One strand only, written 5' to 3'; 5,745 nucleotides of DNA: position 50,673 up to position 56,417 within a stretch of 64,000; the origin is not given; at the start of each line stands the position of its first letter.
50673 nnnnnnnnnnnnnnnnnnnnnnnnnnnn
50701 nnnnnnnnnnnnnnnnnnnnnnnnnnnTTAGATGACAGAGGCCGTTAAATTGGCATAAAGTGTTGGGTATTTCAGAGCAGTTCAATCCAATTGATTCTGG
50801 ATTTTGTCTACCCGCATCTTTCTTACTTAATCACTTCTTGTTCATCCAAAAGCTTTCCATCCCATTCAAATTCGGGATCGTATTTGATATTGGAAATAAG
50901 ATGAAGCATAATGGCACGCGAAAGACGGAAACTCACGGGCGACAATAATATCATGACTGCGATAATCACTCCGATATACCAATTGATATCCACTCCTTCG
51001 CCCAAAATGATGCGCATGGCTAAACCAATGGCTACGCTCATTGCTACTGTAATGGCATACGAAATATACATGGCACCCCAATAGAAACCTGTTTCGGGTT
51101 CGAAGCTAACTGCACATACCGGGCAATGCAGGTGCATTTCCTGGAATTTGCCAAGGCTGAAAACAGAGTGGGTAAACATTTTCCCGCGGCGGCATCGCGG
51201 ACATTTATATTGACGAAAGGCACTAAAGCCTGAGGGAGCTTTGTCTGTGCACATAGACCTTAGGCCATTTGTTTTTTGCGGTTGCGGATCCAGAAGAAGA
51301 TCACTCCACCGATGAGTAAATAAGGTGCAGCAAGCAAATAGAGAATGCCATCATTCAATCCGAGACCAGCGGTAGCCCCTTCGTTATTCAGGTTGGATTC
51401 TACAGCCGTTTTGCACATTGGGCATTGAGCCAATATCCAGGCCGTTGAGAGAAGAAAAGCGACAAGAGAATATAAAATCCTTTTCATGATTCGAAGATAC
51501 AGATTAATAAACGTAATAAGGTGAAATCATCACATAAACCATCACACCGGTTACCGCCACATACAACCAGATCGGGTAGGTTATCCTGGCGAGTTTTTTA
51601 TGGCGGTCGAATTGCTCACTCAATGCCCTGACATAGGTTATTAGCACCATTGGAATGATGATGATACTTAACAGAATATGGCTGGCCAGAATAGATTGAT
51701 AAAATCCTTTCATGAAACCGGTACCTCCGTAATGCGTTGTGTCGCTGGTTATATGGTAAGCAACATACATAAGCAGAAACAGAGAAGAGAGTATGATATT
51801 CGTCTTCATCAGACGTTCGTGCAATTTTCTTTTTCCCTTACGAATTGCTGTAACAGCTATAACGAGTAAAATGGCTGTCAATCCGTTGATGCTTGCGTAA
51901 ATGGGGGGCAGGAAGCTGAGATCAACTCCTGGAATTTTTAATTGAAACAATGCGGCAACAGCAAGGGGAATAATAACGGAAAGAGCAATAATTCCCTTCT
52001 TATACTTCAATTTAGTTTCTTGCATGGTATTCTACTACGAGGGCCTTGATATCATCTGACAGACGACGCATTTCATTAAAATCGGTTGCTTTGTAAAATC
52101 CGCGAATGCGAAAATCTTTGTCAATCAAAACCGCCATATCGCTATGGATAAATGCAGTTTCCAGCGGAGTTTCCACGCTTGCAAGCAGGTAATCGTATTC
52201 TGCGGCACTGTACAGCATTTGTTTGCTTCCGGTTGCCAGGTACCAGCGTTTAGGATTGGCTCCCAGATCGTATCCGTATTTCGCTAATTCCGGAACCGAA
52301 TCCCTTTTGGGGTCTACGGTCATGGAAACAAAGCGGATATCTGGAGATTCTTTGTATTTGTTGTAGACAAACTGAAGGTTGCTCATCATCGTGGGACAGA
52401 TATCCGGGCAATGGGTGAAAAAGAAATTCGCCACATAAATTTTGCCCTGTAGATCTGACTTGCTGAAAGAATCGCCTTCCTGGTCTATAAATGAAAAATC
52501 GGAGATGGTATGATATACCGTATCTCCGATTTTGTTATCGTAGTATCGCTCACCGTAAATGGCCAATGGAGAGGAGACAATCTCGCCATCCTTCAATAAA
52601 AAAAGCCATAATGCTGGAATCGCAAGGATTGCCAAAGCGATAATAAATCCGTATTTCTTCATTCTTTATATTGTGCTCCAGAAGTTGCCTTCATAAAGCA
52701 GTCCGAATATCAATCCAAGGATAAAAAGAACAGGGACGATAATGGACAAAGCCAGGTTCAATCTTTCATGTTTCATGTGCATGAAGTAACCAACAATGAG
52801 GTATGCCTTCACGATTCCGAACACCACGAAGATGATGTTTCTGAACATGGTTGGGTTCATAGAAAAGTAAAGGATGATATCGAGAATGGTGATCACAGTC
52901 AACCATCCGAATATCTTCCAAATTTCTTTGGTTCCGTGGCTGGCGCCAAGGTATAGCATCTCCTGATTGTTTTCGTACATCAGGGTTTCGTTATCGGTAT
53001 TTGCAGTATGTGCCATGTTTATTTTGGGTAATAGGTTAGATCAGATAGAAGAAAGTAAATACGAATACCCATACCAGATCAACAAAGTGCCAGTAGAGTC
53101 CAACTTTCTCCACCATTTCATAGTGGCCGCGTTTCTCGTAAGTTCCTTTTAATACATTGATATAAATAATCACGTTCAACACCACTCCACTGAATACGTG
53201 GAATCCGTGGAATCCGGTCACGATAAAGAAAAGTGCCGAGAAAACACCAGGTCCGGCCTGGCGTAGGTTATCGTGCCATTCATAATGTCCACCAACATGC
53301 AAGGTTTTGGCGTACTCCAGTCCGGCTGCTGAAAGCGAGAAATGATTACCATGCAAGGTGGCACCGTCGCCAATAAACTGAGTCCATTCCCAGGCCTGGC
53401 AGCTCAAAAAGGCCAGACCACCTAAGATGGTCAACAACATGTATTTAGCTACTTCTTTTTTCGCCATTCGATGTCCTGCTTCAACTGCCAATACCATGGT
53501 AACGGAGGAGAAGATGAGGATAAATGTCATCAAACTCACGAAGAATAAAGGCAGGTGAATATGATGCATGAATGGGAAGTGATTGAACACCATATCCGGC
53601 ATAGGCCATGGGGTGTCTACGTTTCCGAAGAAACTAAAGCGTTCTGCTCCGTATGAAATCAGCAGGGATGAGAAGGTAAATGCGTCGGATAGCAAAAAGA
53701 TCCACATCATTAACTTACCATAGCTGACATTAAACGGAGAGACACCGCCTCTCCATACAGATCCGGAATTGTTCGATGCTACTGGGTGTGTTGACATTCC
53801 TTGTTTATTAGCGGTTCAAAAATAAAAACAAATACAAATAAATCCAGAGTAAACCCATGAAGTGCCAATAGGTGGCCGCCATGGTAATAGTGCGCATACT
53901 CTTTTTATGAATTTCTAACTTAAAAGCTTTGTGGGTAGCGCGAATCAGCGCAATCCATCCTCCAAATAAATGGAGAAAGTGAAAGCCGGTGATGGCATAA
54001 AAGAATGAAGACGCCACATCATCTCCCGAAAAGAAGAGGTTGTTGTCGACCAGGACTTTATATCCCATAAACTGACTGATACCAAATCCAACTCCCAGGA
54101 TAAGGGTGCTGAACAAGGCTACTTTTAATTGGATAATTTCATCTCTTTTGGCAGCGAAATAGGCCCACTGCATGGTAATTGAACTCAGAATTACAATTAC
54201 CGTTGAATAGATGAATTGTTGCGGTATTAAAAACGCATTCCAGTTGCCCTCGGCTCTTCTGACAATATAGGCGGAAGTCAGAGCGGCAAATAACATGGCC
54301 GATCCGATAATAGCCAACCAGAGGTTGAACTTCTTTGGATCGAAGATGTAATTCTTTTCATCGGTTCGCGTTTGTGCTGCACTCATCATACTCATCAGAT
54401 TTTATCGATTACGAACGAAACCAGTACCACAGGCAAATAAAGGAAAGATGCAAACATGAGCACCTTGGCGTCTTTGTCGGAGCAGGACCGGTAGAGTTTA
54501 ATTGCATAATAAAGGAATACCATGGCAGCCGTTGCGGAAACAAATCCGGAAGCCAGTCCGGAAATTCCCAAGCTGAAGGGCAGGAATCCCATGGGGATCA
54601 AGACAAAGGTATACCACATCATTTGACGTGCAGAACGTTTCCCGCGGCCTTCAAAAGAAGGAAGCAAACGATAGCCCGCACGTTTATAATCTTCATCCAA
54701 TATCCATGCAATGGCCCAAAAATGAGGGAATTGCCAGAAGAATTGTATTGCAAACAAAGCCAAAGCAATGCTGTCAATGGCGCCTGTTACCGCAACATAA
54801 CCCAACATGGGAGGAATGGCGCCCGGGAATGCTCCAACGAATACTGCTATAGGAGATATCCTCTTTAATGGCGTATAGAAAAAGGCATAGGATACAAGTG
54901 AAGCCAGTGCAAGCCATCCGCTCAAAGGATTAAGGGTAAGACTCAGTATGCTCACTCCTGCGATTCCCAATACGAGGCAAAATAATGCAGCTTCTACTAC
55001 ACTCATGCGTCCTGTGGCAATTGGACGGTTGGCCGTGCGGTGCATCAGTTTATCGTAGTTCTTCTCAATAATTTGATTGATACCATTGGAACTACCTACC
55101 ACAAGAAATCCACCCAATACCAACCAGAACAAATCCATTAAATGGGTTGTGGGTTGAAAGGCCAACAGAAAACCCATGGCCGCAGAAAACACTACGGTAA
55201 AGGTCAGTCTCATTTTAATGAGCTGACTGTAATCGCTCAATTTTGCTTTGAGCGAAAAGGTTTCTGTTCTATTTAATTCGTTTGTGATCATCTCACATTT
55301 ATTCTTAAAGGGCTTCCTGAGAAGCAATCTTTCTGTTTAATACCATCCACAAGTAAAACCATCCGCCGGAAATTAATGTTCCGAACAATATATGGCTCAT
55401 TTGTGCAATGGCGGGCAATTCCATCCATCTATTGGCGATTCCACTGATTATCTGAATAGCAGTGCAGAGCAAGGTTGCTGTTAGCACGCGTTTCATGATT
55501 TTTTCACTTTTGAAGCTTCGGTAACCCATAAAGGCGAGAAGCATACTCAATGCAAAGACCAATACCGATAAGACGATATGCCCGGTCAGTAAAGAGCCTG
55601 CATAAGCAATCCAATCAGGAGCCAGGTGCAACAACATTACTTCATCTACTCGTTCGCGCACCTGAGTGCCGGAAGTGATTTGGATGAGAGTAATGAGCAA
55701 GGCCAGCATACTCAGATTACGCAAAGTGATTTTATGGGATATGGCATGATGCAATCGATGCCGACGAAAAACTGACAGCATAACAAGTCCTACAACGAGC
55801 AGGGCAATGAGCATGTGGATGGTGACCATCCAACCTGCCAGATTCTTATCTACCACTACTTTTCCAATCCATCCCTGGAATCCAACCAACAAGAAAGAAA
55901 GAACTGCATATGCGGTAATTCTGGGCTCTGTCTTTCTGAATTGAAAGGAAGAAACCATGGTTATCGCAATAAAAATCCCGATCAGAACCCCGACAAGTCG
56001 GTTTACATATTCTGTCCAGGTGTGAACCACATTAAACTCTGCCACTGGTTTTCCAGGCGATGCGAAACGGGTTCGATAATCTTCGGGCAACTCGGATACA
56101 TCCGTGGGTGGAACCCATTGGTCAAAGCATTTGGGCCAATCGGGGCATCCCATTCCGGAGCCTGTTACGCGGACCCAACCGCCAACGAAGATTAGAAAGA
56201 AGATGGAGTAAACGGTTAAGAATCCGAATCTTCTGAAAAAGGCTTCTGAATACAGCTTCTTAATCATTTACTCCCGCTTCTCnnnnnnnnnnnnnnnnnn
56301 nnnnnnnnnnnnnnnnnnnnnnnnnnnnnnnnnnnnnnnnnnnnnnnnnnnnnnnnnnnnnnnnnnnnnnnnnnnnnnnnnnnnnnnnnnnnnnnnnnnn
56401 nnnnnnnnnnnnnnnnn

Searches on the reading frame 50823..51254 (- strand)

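Call 89: search_protein_families(library=pfam, proteins=[window:50823-51254:-], max_evalue=0.00001)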
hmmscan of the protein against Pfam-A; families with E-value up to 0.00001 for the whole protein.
window:50823-51254:- (143 aa): 1 family
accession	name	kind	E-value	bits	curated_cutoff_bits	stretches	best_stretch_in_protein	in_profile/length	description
PF06170.17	DUF983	-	5.1e-06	27.2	22.6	1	36-119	3-83/85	Protein of unknown function (DUF983)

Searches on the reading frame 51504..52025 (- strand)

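Call 90: search_protein_families(library=pfam, proteins=[window:51504-52025:-], max_evalue=0.00001)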
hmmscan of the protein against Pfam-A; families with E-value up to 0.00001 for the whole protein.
window:51504-52025:- (173 aa): 1 family
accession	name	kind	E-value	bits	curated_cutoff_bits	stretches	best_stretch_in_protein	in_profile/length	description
PF04238.17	DUF420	-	9.7e-45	152.5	30.5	1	39-167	1-130/130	Protein of unknown function (DUF420)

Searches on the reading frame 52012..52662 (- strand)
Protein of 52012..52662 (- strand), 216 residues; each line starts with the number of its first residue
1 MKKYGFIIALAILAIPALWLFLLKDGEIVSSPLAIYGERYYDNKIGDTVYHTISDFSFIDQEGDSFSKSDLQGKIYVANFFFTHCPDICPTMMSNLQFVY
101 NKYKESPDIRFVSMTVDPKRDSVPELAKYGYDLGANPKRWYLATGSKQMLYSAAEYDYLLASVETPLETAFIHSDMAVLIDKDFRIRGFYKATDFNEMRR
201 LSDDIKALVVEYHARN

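Call 90: search_protein_families(library=pfam, proteins=[window:52012-52662:-], max_evalue=0.00001)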
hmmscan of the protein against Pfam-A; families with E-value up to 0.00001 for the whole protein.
window:52012-52662:- (216 aa): 2 families
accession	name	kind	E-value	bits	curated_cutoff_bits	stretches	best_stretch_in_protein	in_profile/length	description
PF02630.20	SCO1-SenC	-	9.7e-28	97.2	22.8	1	54-184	2-132/134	SCO1/SenC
PF00578.27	AhpC-TSA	-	3.4e-06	27.5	26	1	52-120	4-71/124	AhpC/TSA family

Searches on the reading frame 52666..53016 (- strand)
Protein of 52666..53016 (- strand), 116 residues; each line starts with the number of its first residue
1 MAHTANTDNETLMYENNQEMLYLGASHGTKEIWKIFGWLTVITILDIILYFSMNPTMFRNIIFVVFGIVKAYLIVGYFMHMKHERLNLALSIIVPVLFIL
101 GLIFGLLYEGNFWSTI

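Call 90: search_protein_families(library=pfam, proteins=[window:52666-53016:-], max_evalue=0.00001)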
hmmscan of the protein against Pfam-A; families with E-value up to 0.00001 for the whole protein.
window:52666-53016:- (116 aa): 1 family
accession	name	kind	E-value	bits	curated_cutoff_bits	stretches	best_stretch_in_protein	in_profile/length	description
PF03626.19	COX4_pro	-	7.8e-13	49.1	28.9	1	33-103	1-71/72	Prokaryotic Cytochrome C oxidase subunit IV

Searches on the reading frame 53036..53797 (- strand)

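Call 90: search_protein_families(library=pfam, proteins=[window:53036-53797:-], max_evalue=0.00001)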
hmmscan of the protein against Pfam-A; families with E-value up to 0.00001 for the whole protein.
window:53036-53797:- (253 aa): 1 family
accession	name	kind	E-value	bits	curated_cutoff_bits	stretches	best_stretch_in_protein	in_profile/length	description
PF00510.24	COX3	-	1.6e-13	51.6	23.8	1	180-252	184-255/258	Cytochrome c oxidase subunit III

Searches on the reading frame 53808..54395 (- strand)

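Call 90: search_protein_families(library=pfam, proteins=[window:53808-54395:-], max_evalue=0.00001)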
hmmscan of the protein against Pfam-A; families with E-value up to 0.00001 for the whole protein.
window:53808-54395:- (195 aa): 1 family
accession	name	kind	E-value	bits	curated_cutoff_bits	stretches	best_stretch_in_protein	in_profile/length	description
PF00510.24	COX3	-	1.7e-14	54.8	23.8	1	62-192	128-254/258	Cytochrome c oxidase subunit III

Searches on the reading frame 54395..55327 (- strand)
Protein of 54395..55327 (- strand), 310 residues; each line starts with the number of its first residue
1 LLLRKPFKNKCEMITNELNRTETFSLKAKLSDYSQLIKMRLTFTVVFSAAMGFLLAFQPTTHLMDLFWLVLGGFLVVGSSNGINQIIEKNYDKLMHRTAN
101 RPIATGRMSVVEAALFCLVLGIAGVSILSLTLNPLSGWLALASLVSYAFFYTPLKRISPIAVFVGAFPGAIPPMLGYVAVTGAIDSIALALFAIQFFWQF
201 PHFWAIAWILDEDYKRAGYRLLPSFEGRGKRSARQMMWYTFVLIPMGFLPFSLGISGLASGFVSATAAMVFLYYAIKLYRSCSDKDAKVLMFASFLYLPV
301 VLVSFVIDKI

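Call 90: search_protein_families(library=pfam, proteins=[window:54395-55327:-], max_evalue=0.00001)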
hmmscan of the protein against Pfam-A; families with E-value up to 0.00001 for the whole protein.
window:54395-55327:- (310 aa): 1 family
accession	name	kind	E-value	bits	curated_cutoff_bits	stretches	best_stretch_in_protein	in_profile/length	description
PF01040.23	UbiA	-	2.6e-58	197.7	34.2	1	45-295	1-249/250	UbiA prenyltransferase family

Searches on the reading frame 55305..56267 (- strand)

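Call 90: search_protein_families(library=pfam, proteins=[window:55305-56267:-], max_evalue=0.00001)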
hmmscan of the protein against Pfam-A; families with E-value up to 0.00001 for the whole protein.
window:55305-56267:- (320 aa): 1 family
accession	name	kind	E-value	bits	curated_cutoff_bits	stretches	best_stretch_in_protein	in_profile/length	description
PF02628.20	COX15-CtaA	-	3.3e-45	154.9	29.9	1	13-299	2-317/322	Cytochrome oxidase assembly protein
